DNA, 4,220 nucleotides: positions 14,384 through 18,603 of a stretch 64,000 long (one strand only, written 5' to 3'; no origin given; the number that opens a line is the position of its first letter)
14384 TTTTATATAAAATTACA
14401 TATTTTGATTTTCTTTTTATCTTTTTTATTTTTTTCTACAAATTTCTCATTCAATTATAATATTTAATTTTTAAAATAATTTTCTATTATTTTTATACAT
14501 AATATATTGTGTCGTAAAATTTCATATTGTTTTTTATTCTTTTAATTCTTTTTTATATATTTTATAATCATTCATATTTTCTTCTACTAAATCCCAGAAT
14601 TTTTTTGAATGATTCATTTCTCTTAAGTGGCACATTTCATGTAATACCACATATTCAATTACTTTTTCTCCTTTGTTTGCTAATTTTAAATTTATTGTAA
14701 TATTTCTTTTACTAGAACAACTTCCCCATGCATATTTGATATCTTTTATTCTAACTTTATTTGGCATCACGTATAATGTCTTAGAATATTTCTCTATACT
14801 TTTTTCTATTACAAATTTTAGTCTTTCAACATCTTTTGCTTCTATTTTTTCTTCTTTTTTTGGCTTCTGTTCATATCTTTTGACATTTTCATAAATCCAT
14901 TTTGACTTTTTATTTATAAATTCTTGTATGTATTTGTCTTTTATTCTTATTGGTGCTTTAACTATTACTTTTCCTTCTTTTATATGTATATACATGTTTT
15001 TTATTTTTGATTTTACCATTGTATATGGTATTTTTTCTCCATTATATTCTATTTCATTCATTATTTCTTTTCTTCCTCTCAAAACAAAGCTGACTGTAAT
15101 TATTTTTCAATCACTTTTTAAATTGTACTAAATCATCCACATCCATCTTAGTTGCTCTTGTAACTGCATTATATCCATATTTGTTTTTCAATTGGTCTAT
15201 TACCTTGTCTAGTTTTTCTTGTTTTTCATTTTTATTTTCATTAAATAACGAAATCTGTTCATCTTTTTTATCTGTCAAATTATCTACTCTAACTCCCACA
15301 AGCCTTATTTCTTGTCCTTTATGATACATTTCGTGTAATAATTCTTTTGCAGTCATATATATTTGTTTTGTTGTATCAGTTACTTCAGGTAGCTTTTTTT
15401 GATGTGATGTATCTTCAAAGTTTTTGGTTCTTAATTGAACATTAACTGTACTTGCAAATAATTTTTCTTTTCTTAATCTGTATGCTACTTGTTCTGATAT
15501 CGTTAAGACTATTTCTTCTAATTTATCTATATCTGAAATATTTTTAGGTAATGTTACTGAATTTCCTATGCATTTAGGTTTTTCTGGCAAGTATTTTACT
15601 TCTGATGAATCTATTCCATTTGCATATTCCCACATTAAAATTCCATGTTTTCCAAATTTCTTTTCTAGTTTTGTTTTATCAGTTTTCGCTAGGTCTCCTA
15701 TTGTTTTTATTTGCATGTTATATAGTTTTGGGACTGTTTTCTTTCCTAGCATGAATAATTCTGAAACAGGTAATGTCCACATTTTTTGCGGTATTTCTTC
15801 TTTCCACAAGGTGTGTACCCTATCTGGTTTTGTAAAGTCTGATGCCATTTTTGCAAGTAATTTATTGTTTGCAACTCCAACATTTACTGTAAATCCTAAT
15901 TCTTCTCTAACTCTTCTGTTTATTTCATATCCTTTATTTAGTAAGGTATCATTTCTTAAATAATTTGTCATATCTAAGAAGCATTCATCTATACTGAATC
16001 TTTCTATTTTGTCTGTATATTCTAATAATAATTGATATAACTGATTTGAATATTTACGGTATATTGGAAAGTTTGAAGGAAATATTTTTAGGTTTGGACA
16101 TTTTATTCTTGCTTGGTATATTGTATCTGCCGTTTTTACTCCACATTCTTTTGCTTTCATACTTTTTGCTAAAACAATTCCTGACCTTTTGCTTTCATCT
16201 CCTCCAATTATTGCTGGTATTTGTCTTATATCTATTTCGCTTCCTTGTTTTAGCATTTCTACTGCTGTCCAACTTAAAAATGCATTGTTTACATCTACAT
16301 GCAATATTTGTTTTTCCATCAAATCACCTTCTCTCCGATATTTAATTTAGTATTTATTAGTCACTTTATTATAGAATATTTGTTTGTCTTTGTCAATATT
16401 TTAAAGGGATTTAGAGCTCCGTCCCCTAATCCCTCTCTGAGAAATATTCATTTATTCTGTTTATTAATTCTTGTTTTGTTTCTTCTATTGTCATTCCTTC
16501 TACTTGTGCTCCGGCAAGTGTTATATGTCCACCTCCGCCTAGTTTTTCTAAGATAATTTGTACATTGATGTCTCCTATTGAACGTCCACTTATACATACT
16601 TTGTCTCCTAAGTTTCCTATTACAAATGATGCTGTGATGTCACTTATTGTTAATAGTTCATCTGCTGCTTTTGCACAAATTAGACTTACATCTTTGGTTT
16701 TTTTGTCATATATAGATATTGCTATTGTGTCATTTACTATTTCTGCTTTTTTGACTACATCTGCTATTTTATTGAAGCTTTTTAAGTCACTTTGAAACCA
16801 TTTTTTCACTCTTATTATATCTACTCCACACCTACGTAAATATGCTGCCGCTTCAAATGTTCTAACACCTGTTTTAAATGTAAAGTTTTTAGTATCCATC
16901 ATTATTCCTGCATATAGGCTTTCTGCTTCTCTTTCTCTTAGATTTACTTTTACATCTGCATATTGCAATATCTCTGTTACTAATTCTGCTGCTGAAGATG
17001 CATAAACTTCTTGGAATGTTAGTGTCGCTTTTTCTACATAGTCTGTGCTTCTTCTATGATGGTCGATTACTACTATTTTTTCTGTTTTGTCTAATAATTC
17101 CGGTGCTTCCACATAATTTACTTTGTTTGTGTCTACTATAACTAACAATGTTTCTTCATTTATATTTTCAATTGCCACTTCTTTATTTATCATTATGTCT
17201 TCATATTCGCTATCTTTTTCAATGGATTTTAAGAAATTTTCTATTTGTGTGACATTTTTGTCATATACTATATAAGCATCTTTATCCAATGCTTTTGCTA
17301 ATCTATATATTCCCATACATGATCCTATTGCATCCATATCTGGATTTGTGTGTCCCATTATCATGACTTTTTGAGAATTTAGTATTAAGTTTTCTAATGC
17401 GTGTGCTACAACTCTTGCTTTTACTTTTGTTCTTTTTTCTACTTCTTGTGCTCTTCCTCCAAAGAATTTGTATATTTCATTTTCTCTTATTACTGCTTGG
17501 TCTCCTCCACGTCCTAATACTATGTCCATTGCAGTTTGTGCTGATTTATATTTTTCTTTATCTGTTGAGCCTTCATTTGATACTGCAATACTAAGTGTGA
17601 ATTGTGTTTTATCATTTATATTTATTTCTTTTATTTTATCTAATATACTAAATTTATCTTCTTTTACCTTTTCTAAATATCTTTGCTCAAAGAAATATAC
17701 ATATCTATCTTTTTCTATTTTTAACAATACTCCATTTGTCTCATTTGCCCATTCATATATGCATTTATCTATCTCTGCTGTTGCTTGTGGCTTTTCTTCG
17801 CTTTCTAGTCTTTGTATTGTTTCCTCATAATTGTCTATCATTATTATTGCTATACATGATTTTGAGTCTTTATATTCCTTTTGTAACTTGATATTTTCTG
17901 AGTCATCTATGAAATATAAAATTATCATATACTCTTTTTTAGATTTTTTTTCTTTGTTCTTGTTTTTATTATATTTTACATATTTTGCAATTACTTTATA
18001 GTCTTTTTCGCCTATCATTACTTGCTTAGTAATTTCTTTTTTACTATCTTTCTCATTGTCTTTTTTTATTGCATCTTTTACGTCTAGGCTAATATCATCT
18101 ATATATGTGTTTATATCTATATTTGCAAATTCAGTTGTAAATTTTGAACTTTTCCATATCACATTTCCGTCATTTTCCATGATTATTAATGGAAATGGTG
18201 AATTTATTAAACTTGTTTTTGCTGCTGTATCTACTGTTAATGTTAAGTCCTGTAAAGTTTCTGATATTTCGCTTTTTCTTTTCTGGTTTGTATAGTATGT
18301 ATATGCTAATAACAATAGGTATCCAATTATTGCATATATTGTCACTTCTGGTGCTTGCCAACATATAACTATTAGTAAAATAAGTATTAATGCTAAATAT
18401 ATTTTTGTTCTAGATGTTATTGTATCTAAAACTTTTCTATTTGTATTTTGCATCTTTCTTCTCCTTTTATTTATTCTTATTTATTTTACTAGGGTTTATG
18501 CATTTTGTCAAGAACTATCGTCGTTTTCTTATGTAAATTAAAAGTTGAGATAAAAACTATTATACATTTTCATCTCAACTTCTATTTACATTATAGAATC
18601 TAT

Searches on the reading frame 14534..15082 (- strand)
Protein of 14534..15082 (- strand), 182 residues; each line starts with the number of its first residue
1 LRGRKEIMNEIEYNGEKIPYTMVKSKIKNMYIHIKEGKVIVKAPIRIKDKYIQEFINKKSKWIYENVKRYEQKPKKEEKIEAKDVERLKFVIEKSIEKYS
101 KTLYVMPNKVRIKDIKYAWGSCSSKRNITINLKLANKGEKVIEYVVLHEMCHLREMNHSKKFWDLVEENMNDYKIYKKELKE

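Call 11: search_protein_families(library=pfam, proteins=[window:14534-15082:-], max_evalue=0.001)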
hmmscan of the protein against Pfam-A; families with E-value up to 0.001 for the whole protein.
window:14534-15082:- (182 aa): 3 families
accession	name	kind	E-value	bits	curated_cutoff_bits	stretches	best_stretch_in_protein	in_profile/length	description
PF01863.23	YgjP-like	-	3.6e-45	155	26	2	76-182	100-206/207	YgjP-like, metallopeptidase domain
PF10263.15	SprT-like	-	2e-05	24.8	25.6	1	114-153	28-72/108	SprT-like family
PF08325.16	WLM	-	0.00082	19.9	26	0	141-168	82-109/190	WLM domain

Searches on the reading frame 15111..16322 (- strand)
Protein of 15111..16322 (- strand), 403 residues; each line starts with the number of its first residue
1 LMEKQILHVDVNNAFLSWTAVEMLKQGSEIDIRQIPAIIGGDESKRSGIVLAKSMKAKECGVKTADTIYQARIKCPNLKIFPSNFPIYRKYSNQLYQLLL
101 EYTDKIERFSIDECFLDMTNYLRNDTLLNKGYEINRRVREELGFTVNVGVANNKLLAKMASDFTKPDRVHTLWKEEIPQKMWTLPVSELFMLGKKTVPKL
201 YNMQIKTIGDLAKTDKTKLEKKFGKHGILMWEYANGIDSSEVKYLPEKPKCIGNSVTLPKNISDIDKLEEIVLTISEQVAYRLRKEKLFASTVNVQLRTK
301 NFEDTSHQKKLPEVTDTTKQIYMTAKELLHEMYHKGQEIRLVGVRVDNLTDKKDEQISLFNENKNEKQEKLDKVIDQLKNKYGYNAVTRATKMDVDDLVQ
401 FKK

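Call 11: search_protein_families(library=pfam, proteins=[window:15111-16322:-], max_evalue=0.001)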
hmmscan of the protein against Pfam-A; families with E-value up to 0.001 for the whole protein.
window:15111-16322:- (403 aa): 4 families
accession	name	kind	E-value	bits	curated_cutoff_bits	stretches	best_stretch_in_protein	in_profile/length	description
PF00817.25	IMS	-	4e-36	124.6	23.2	1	10-162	2-148/148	impB/mucB/samB family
PF11799.13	IMS_C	-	1.8e-29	102.8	20.7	1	249-359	1-109/109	impB/mucB/samB family C-terminal domain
PF21999.2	IMS_HHH_1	-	1.6e-07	32.1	27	1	193-238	7-53/53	DNA polymerase-iota, thumb domain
PF11798.14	IMS_HHH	-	0.0005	20.6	24.4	0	175-205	2-32/32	IMS family HHH motif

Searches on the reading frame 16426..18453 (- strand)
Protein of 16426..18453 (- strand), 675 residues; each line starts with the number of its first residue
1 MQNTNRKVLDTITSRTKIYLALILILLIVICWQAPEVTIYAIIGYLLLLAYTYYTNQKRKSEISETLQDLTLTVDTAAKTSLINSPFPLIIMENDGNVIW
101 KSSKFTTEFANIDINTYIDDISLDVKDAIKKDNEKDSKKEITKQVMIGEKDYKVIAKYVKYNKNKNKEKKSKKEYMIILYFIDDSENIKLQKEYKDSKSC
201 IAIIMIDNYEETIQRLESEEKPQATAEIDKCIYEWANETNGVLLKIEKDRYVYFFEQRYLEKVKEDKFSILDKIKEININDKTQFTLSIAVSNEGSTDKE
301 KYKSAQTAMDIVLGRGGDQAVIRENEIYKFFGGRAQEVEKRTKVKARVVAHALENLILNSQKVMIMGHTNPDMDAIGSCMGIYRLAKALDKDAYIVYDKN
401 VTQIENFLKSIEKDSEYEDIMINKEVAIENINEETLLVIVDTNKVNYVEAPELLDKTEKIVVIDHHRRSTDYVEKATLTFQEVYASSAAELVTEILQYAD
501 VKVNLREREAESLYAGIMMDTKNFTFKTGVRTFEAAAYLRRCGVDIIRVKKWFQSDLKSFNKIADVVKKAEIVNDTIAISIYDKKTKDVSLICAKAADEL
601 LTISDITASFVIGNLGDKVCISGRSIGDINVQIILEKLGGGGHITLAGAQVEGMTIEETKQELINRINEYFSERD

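Call 11: search_protein_families(library=pfam, proteins=[window:16426-18453:-], max_evalue=0.001)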
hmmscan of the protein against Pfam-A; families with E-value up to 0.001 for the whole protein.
window:16426-18453:- (675 aa): 3 families
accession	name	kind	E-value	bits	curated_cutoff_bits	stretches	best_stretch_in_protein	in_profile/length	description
PF24898.2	GGDEF_GdpP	-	2.4e-26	92.9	30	1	204-326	1-122/126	Cyclic-di-AMP phosphodiesterase GdpP-like, GGDEF domain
PF01368.27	DHH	-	4.3e-26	92.1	28.1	1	362-517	1-125/125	DHH family, N-terminal domain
PF02272.25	DHHA1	-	3e-13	50.5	25.9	1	592-673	17-102/102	DHHA1 domain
